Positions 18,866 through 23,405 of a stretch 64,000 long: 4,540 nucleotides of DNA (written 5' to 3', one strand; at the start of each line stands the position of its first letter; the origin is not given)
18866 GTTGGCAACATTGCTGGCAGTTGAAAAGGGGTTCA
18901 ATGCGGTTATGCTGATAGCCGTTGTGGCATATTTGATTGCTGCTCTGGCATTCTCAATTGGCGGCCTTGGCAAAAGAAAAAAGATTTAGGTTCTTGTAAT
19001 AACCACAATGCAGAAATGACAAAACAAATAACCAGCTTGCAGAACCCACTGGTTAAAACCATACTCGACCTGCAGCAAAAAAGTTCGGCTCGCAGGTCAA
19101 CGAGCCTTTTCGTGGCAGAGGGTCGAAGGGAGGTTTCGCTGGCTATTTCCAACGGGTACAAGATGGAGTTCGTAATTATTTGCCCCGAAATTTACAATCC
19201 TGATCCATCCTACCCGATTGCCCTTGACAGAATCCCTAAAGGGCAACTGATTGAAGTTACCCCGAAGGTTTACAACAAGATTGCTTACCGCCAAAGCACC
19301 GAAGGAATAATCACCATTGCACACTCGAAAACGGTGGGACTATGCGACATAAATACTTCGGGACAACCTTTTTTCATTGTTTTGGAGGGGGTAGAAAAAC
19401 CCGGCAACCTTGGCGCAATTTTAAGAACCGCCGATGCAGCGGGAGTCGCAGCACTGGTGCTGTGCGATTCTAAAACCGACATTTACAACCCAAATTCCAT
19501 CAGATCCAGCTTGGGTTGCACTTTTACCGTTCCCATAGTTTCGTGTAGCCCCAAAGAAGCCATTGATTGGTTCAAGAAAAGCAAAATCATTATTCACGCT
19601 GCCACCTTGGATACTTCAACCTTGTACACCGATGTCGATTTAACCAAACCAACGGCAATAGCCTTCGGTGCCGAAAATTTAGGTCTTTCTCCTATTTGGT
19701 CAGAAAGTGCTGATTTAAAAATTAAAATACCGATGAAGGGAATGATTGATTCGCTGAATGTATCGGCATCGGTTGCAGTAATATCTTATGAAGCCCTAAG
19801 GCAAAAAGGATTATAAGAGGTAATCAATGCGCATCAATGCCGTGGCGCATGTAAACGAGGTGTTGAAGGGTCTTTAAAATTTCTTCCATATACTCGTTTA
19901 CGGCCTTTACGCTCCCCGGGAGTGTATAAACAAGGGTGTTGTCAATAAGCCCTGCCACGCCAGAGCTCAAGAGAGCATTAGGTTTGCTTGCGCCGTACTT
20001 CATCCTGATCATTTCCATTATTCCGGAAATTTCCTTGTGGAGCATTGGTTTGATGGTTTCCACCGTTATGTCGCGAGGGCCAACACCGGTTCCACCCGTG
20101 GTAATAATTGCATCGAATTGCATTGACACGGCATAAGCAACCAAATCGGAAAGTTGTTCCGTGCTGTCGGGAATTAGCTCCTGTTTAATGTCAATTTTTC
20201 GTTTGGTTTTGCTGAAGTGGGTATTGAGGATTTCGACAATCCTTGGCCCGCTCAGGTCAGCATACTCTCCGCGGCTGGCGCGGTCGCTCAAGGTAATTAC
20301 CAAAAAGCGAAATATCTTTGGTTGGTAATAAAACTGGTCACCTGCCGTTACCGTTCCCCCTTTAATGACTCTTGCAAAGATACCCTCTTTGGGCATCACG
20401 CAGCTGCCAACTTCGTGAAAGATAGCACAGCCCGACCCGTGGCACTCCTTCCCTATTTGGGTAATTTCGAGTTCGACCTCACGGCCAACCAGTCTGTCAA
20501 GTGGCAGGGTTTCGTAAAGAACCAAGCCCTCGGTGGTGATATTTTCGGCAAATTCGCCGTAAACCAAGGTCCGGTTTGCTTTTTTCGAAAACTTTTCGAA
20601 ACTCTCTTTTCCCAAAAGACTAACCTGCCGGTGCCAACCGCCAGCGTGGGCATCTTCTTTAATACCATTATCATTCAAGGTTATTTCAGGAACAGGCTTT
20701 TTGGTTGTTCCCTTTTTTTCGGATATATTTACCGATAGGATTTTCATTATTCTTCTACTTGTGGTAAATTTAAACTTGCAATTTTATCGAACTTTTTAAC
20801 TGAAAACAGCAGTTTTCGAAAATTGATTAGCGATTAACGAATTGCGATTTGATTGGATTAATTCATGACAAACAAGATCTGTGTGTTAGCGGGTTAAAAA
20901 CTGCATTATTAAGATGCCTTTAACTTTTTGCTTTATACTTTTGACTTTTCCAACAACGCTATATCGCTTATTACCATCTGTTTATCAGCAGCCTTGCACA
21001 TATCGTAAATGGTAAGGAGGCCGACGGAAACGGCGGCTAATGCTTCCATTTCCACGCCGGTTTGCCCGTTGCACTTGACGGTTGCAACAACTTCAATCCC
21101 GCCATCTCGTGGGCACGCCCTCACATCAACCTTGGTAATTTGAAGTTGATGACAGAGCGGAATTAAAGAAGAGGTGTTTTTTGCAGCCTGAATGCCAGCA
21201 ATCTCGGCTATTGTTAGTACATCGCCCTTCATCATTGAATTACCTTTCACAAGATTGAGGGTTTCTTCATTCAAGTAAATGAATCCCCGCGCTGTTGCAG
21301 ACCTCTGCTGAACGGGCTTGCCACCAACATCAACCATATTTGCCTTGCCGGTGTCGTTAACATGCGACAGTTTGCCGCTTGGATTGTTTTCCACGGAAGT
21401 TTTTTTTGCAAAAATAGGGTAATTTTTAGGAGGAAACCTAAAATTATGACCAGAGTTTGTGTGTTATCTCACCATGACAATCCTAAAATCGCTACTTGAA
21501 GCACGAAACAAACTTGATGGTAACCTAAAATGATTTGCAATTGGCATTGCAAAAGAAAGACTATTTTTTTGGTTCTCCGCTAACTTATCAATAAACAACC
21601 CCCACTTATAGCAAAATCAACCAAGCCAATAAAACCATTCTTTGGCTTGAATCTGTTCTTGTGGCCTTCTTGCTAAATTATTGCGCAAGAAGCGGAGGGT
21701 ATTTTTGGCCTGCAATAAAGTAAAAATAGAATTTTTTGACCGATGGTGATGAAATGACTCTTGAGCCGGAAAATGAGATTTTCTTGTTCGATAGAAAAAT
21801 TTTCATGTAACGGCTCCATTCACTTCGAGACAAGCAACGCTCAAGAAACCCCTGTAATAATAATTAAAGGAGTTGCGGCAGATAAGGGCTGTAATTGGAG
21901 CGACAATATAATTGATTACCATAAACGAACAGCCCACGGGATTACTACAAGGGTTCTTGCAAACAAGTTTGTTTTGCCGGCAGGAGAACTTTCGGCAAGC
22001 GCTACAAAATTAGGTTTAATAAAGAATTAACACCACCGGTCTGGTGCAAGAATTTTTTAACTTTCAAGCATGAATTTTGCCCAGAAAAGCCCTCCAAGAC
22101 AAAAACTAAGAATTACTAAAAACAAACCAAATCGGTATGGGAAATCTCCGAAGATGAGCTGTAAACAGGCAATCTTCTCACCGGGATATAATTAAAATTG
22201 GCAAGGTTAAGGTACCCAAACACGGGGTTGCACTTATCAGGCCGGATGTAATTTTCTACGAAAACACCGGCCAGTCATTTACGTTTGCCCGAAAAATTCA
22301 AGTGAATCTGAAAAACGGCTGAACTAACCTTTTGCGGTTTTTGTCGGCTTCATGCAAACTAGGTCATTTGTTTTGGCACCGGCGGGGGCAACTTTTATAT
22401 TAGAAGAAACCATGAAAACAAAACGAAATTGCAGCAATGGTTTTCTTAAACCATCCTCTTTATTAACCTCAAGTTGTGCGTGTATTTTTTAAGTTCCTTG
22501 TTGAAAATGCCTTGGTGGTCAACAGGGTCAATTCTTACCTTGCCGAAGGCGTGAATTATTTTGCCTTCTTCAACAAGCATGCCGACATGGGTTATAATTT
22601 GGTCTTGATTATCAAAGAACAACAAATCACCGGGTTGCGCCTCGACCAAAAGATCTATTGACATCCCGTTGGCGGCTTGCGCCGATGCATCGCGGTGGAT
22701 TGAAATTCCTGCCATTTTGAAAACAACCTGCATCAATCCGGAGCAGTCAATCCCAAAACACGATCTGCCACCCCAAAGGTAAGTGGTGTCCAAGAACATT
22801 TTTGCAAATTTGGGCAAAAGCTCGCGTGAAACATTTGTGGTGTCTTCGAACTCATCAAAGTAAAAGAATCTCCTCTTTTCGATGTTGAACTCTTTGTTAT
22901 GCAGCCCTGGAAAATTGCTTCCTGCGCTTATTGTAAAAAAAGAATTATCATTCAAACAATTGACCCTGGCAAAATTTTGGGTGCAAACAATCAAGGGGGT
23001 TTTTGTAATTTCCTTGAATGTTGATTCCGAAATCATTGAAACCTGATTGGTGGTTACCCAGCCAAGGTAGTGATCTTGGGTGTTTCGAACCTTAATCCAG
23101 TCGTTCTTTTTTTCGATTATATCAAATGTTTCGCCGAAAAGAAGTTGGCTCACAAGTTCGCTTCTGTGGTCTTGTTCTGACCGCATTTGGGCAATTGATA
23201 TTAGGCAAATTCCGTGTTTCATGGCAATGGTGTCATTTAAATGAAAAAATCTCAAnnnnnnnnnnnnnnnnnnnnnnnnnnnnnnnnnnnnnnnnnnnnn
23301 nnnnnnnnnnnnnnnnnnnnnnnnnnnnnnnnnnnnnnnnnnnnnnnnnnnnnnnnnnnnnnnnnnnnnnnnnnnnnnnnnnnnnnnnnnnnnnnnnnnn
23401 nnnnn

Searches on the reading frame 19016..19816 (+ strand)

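Call 47: search_protein_families(library=pfam, proteins=[window:19016-19816:+], max_evalue=0.0001)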
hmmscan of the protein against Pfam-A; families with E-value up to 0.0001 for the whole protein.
window:19016-19816:+ (266 aa): 2 families
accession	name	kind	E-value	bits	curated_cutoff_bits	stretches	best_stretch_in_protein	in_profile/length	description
PF00588.24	SpoU_methylase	-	1e-34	120.1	29.7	1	119-258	2-142/142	SpoU rRNA Methylase family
PF22435.1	MRM3-like_sub_bind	-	3.1e-15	56.8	27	1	10-99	1-83/84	MRM3-like substrate binding domain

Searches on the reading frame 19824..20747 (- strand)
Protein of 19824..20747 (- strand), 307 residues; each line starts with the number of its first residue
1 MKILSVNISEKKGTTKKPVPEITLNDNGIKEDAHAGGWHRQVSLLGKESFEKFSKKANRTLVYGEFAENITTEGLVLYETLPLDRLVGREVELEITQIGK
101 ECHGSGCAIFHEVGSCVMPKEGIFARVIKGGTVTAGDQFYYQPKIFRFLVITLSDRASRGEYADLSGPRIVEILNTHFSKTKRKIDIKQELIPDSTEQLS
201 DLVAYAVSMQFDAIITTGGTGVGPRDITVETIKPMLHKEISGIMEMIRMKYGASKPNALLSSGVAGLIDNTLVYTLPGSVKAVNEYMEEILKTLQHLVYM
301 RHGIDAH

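Call 47: search_protein_families(library=pfam, proteins=[window:19824-20747:-], max_evalue=0.0001)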
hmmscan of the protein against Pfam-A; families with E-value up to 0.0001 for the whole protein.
window:19824-20747:- (307 aa): 2 families
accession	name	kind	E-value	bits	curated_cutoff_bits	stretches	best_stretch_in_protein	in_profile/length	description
PF00994.29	MoCF_biosynth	-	1.4e-23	83.7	26.6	1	150-296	2-144/144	Probable molybdopterin binding domain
PF03473.23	MOSC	-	5.3e-09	36.6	22.7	1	33-139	3-119/120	MOSC domain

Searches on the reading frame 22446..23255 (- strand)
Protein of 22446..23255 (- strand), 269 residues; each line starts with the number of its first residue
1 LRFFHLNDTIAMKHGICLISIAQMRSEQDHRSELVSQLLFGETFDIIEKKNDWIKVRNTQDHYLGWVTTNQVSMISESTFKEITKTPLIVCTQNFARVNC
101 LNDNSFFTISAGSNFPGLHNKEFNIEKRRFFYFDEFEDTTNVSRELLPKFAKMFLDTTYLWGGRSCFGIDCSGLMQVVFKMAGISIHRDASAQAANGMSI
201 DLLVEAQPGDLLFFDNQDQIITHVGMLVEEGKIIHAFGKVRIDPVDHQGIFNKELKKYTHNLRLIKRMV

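Call 47: search_protein_families(library=pfam, proteins=[window:22446-23255:-], max_evalue=0.0001)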
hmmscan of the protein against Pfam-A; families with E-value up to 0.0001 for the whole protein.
window:22446-23255:- (269 aa): 3 families
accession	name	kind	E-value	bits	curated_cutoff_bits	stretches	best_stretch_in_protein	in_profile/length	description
PF00877.26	NLPC_P60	-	1.3e-22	80.2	23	1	157-250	2-96/105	NlpC/P60 family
PF18348.7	SH3_16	-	1.5e-13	50.8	25.8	1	25-71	2-48/49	Bacterial dipeptidyl-peptidase Sh3 domain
PF08239.17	SH3_3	-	2.2e-08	34.6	27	1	24-68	5-49/54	Bacterial SH3 domain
